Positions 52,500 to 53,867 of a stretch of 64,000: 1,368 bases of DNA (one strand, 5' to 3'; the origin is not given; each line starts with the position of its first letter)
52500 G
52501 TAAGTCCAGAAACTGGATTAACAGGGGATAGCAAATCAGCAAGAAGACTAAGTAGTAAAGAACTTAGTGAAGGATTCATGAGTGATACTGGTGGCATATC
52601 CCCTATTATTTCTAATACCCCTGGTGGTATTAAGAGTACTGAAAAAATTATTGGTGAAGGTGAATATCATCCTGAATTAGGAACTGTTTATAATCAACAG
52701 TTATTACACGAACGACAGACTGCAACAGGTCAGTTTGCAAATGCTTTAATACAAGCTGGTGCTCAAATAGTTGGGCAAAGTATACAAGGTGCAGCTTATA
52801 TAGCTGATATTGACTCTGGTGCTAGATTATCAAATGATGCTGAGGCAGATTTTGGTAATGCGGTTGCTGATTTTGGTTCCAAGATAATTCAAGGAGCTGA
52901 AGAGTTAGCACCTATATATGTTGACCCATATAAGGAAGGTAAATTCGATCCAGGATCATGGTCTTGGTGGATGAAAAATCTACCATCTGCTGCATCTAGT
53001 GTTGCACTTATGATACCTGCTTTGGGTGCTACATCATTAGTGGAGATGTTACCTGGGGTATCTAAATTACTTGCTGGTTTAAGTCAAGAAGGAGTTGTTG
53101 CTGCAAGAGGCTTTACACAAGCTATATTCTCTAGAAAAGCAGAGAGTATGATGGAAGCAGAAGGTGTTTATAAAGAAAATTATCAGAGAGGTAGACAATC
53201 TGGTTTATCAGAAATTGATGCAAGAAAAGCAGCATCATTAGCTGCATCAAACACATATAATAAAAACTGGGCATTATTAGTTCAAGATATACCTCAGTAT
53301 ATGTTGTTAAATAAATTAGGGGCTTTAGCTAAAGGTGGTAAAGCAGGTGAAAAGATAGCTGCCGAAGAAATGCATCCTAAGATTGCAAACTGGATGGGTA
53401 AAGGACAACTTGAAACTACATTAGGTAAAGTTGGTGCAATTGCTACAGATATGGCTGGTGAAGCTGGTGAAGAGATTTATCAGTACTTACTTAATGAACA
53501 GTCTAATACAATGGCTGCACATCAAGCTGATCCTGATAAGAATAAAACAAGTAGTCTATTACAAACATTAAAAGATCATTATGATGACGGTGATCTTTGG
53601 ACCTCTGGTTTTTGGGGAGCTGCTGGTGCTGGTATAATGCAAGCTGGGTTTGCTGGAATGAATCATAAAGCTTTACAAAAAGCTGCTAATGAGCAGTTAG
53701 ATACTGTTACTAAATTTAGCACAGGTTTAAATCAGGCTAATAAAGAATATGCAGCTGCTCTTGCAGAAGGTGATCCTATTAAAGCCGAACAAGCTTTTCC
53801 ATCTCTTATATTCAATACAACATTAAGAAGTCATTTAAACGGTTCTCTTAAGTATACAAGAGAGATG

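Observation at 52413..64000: The largest gene in the window is absent from the ORF track: a single open frame of at least 3862 codons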

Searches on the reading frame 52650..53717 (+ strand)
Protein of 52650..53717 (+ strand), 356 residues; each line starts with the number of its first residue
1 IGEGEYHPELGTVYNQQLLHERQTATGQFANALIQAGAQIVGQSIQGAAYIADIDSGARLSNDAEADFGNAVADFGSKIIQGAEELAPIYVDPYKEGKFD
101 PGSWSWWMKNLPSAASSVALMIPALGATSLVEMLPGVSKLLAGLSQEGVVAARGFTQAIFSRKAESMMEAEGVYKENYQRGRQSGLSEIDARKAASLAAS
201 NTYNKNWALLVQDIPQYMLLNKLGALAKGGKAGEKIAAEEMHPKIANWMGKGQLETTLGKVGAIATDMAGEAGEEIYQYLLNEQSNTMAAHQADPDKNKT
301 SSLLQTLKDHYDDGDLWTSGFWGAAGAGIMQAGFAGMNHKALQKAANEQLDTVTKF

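Call 65: search_solved_structures(query=A2, max_evalue=1)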
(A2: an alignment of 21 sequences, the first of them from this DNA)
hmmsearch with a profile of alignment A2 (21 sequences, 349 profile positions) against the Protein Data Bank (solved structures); distinct sequences matched with E-value up to 1: 3.
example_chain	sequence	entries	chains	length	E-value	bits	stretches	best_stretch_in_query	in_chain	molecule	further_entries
9bon_A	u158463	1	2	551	0.018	17.1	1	233-331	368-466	TpeL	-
9t0z_T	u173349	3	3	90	0.045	15.9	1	229-306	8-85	Small ribosomal subunit protein bS20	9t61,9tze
2lh0_A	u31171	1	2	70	0.39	12.8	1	264-294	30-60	Histone chaperone RTT106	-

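Call 72: predict_structure(alignment_id=A2)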
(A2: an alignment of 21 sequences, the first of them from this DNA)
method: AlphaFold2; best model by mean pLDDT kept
length: 356 residues; sequences in the alignment: 21
mean_pLDDT: 74.5   pTM: 0.71
mean pLDDT of the five models: 74.5, 74.1, 71.1, 70.9, 64.9
residues with pLDDT >= 90: 0; 70-90: 258; 50-70: 81; < 50: 17
segments of 3 or more residues with pLDDT < 50: 229-239
pLDDT, mean of each block of 10 residues (from residue 1): 55 75 84 88 84 72 63 86 86 77 87 80 75 72 74 80 86 87 85 86 86 75 57 46 53 56 75 85 83 67 74 81 81 62 56 53
secondary structure, 60 per line:
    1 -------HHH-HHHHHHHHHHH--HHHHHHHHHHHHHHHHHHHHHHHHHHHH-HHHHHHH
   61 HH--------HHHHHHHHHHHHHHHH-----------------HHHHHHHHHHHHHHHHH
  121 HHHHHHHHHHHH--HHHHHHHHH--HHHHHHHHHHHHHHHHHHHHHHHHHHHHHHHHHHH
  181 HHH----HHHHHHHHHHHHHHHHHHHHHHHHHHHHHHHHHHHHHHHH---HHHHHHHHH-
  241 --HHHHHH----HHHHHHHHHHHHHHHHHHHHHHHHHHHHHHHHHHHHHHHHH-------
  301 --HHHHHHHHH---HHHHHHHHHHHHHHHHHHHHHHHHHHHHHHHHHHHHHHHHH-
elements in order: H12-22 H25-52 H54-62 H71-86 H104-132 H135-143 H146-183 H188-227 H231-239 H243-248 H253-293 H303-311 H315-355

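Call 74: fold_search(model_id=the predicted structure, library=pdb)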
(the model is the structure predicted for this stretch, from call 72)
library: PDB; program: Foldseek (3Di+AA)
matches with E <= 10: 402; with E <= 0.001: 0
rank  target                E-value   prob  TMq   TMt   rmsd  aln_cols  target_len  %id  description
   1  2y00_B                2.1e-01  0.35  0.18  0.21  18.8       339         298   12  TURKEY BETA1 ADRENERGIC RECEPTOR WITH STABILISING MUTATIONS AND BOUND PARTIAL AGONIST DOBUTAMINE (CRYSTAL DOB92) (released 2011-01-12)
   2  3zpr_B                2.3e-01  0.30  0.18  0.20  18.8       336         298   12  Thermostabilised turkey beta1 adrenergic receptor with 4-methyl-2-(piperazin-1-yl) quinoline bound (released 2013-04-03)
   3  8s2t_R                2.8e-01  0.23  0.17  0.19  19.5       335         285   15  Cryo-EM structure of cell-free synthesized Human beta-1 adrenergic receptor cotranslationally inserted into a lipidic  (released 2025-05-21)
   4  9g3y_N                3.6e-01  0.21  0.17  0.10  21.9       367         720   11  Structure of the Native CMG-decorated gamma-Tubulin Ring Complex from Pig Brain (released 2024-10-02)
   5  4amj_B                3.7e-01  0.23  0.18  0.20  19.0       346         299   12  Turkey beta1 adrenergic receptor with stabilising mutations and bound biased agonist carvedilol (released 2012-05-23)
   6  7ze5_C                5.4e-01  0.08  0.13  0.09  28.8       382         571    9  Occ(apo/return) conformation of CydDC mutant (E500Q.C) in ATP(CydC)/AMP-PNP(CydD) bound state (Dataset-23) (released 2023-04-19)
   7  7bcw_A                6.4e-01  0.12  0.16  0.11  24.7       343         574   10  Structure of MsbA in Salipro with ADP vanadate (released 2022-01-12)
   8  4amj_A                7.0e-01  0.18  0.18  0.21  17.8       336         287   12  Turkey beta1 adrenergic receptor with stabilising mutations and bound biased agonist carvedilol (released 2012-05-23)
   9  4ami_B                7.3e-01  0.18  0.18  0.21  17.6       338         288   13  Turkey beta1 adrenergic receptor with stabilising mutations and bound biased agonist bucindolol (released 2012-05-23)
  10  5a8e                  7.6e-01  0.15  0.18  0.21  17.6       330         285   12  thermostabilised beta1-adrenoceptor with rationally designed inverse agonist 7-methylcyanopindolol bound (released 2015-09-30)
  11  6grj_H                7.6e-01  0.07  0.11  0.12  38.8       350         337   12  Structure of the AhlB pore of the tripartite alpha-pore forming toxin, AHL, from Aeromonas hydrophila. (released 2019-07-03)
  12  3zpr_A                8.6e-01  0.14  0.18  0.20  17.4       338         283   12  Thermostabilised turkey beta1 adrenergic receptor with 4-methyl-2-(piperazin-1-yl) quinoline bound (released 2013-04-03)
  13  8qai_A                8.6e-01  0.11  0.16  0.15  23.7       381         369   17  X-ray crystal structure of a de novo designed single-chain parallel coiled-coil alpha-helical barrel with 7 inner heli (released 2024-07-03)
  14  8px9_A                9.0e-01  0.11  0.18  0.12  19.4       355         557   12  Structure of the antibacterial peptide ABC transporter McjD, solved at wavelength 2.75 A (released 2023-10-25)
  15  6h7l_A                9.4e-01  0.13  0.16  0.19  20.4       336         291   12  ACTIVATED TURKEY BETA1 ADRENOCEPTOR WITH BOUND PARTIAL AGONIST DOBUTAMINE AND NANOBODY Nb6B9 (released 2018-10-17)
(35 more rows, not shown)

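Call 76: fold_search(model_id=the predicted structure, library=viral)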
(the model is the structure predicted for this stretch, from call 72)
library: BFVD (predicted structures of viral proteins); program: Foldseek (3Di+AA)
matches with E <= 10: 206; with E <= 0.001: 1
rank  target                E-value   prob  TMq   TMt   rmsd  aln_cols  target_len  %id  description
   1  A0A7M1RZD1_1          1.2e-04  1.00  0.32  0.10  20.4       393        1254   22  Uncharacterized protein [uncultured phage cr127_1]
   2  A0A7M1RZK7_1          1.7e-03  1.00  0.46  0.14  16.1       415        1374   18  ART-PolyVal-like domain-containing protein [uncultured phage cr271_1]
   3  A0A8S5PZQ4            4.9e-03  0.99  0.26  0.21  15.7       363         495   20  RNA polymerase (Fragment) [Podoviridae sp. ctIlO27]
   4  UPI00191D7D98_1       5.8e-03  1.00  0.35  0.16  19.1       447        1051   14  (no name look-up for this kind of identifier)
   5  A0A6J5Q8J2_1          1.2e-02  1.00  0.35  0.17  11.2       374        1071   13  RelA/SpoT [uncultured Caudovirales phage]
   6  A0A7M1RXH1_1          5.2e-02  0.80  0.22  0.07  18.9       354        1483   15  Uncharacterized protein [uncultured phage cr108_1]
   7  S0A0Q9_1              8.2e-02  1.00  0.53  0.23   9.8       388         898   15  Structural protein [Cellulophaga phage phi14:2]
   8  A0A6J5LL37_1          1.4e-01  0.23  0.19  0.08  23.1       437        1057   13  Large polyvalent protein associated domain-containing protein [uncultured Caudovirales phage]
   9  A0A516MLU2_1          1.7e-01  0.80  0.32  0.11  16.1       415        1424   14  (no name in the UniProt tables at hand)
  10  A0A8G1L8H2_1          1.8e-01  0.85  0.34  0.12  13.8       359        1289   16  (no name in the UniProt tables at hand)
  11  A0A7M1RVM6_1          1.8e-01  0.16  0.14  0.06  27.7       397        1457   13  Uncharacterized protein [uncultured phage cr131_1]
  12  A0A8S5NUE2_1          3.1e-01  0.51  0.32  0.12  18.1       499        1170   13  Uncharacterized protein [CrAss-like virus sp. ctWDt29]
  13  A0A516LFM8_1          3.4e-01  0.72  0.31  0.09  18.5       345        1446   23  (no name in the UniProt tables at hand)
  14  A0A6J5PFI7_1          3.4e-01  0.35  0.26  0.12  18.0       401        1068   16  Large polyvalent protein associated domain-containing protein [uncultured Caudovirales phage]
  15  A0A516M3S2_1          4.8e-01  0.10  0.13  0.06  22.8       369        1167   15  (no name in the UniProt tables at hand)
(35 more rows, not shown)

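Call 78: search_protein_families(library=pfam, alignment_id=A2, max_evalue=1)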
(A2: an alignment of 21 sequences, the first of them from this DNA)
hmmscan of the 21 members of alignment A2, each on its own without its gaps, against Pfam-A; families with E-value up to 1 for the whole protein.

A. member 1, seq(356 aa): 0 families

B. families by the number of members that match (of 21 scanned): 9 families
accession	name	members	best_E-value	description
PF06150.17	ChaB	3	0.059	ChaB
PF03952.21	Enolase_N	1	0.0068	Enolase, N-terminal domain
PF19737.4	FKTN_N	1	0.052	Fukutin N-terminal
PF19295.5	SufBD_N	1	0.052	SufBD protein N-terminal region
PF18599.6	LCIB_C_CA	1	0.055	Limiting CO2-inducible proteins B/C beta carbonyic anhydrases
PF21761.2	RedAm-like_C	1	0.092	NADPH-dependent reductive aminase-like, C-terminal domain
PF10368.14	YkyA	1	0.11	Putative cell-wall binding lipoprotein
PF20159.5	YidB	1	0.16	YidB-like protein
PF23566.1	RTG2_C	1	0.2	RTG2 C-terminal domain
